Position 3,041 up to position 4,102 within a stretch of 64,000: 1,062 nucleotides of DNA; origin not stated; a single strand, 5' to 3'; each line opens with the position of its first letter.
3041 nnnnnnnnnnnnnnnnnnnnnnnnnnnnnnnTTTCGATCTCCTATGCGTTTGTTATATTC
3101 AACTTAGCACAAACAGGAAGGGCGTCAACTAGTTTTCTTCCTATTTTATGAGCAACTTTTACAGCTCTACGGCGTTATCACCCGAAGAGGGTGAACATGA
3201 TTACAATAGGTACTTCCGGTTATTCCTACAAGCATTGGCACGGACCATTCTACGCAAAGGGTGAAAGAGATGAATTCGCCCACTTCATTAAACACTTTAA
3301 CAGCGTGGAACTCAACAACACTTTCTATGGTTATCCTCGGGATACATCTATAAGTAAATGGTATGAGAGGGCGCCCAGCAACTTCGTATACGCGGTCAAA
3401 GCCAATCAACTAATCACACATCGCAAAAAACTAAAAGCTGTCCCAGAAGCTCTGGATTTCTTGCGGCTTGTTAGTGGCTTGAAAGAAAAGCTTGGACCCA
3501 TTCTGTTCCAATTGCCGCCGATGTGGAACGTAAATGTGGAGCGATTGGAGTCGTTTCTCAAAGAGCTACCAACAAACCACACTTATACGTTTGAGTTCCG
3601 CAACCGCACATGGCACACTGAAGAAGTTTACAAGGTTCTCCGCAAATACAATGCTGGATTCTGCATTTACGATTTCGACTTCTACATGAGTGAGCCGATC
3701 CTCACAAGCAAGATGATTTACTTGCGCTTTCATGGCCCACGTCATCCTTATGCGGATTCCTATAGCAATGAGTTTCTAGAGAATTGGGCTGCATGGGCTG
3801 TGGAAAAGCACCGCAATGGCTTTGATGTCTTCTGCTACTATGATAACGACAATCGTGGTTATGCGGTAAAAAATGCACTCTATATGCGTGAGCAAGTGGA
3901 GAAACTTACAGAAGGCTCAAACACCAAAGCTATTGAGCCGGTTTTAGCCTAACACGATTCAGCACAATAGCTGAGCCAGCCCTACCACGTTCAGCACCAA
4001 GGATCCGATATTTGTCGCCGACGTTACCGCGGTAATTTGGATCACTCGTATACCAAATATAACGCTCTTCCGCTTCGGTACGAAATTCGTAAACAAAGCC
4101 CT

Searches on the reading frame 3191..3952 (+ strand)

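Call 56: search_protein_families(library=pfam, proteins=[window:3191-3952:+], max_evalue=0.001)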
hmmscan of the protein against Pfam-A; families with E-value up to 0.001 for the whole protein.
window:3191-3952:+ (253 aa): 1 family
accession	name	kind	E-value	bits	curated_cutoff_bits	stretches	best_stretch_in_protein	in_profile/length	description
PF01904.24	DUF72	-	1.4e-59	202.2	25.3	1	25-234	7-216/217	Protein of unknown function DUF72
